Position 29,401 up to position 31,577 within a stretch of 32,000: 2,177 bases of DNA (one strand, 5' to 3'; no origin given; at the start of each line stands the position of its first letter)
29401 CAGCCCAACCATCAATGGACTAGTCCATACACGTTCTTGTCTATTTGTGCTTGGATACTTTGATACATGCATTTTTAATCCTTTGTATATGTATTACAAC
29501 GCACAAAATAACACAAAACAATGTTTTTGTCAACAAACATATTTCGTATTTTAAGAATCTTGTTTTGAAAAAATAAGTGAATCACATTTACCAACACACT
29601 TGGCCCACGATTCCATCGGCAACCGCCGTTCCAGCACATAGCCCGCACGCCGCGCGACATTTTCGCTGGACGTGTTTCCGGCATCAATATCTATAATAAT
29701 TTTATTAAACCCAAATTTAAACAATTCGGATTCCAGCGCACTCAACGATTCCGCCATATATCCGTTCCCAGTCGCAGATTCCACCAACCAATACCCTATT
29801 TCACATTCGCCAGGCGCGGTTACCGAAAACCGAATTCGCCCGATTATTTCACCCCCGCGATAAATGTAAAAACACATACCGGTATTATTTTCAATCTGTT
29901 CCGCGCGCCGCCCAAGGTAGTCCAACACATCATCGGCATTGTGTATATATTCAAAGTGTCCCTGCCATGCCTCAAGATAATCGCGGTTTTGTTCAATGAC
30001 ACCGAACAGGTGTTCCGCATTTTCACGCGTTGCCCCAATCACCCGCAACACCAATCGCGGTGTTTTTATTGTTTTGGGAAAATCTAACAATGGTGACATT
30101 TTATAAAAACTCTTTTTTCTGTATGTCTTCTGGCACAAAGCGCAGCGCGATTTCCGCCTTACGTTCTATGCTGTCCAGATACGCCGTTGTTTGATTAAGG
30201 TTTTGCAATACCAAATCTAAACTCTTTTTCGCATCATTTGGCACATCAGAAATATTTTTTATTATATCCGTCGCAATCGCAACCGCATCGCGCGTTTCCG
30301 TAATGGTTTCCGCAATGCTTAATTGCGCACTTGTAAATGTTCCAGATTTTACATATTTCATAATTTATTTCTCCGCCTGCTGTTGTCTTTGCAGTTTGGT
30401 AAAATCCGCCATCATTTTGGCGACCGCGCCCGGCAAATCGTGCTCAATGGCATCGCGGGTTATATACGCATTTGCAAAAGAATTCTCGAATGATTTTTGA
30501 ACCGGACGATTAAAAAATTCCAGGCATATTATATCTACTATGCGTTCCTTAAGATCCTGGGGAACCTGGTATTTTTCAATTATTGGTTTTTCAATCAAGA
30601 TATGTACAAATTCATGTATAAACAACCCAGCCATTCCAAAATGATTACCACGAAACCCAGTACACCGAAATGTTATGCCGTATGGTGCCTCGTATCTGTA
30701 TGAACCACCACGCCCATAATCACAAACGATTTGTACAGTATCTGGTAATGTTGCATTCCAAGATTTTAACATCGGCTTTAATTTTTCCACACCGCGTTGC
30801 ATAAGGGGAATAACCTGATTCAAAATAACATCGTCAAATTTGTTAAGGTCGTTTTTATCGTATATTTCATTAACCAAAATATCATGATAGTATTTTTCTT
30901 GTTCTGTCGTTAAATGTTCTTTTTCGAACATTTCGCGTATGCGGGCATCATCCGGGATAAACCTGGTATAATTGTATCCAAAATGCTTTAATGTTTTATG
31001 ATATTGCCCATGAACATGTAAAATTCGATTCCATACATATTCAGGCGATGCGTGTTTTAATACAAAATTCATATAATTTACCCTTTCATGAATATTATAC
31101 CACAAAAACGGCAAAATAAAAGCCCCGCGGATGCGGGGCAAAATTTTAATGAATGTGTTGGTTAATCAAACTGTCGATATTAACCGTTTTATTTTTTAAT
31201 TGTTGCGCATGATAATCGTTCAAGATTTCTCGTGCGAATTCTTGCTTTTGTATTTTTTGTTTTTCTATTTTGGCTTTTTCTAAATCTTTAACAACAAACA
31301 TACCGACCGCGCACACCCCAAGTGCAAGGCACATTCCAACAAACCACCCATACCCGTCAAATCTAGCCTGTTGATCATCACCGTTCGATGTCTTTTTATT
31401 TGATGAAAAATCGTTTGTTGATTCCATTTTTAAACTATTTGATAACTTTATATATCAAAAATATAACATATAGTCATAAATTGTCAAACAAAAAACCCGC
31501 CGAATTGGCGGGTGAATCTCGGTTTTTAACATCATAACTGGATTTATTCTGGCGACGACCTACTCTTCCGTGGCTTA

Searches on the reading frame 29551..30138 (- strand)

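Call 9: search_protein_families(library=pfam, proteins=[window:29551-30138:-], max_evalue=0.00001)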
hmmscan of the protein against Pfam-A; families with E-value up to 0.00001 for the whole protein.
window:29551-30138:- (195 aa): 2 families
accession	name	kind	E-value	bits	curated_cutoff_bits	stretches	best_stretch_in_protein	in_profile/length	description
PF13302.13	Acetyltransf_3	-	9.4e-18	65.7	25.4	1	28-167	1-137/138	Acetyltransferase (GNAT) domain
PF00583.31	Acetyltransf_1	-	4.1e-10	40.4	20.7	1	70-167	20-116/116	Acetyltransferase (GNAT) family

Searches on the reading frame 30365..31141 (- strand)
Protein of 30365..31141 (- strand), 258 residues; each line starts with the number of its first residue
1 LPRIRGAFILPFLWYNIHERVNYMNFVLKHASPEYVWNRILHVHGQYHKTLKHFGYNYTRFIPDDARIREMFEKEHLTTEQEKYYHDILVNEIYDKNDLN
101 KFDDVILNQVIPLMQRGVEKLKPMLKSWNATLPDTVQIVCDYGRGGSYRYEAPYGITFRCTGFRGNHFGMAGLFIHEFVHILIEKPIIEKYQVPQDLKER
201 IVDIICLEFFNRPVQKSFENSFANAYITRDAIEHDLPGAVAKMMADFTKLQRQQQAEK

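Call 9: search_protein_families(library=pfam, proteins=[window:30365-31141:-], max_evalue=0.00001)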
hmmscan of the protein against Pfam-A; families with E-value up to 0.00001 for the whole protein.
window:30365-31141:- (258 aa): 0 families

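Call 91: search_protein_families(library=pfam, proteins=[window:30365-31141:-], max_evalue=0.5)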
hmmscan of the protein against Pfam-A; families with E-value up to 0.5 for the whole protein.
window:30365-31141:- (258 aa): 1 family
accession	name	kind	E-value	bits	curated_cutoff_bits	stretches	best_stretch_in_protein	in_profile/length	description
PF01408.29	GFO_IDH_MocA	-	0.19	12.8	24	1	165-199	73-107/120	Oxidoreductase family, NAD-binding Rossmann fold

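Call 110: find_encoding_contigs(protein=window:30365-31141:-, flank=10000, max_places=1)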
Protein window:30365-31141:- (258 aa): 2 contigs read that carry it; 1 place shown.
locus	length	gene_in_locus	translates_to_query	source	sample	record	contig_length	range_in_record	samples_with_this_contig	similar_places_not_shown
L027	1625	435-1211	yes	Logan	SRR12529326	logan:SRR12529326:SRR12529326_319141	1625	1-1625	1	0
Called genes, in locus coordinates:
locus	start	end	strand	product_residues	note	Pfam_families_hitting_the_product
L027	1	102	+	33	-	?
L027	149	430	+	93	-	-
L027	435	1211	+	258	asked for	-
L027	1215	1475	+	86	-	-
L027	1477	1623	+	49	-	?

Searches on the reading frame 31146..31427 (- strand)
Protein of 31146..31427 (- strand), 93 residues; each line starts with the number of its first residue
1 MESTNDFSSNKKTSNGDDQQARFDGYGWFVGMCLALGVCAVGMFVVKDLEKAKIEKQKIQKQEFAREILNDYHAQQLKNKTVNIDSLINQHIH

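Call 9: search_protein_families(library=pfam, proteins=[window:31146-31427:-], max_evalue=0.00001)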
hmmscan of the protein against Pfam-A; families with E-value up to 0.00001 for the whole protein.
window:31146-31427:- (93 aa): 0 families

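Call 91: search_protein_families(library=pfam, proteins=[window:31146-31427:-], max_evalue=0.5)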
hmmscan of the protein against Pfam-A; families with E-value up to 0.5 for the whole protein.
window:31146-31427:- (93 aa): 3 families
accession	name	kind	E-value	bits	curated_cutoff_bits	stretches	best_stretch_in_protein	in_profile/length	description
PF06237.18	SLC52_ribofla_tr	-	0.046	13.2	27.9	1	9-81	176-248/429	Solute carrier family 52, riboflavin transporter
PF00615.24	RGS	-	0.074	13.9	23.9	1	46-92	34-76/117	Regulator of G protein signaling domain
PF08102.16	Antimicrobial_7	-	0.15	12.8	25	1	64-83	10-29/43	Scorpion antimicrobial peptide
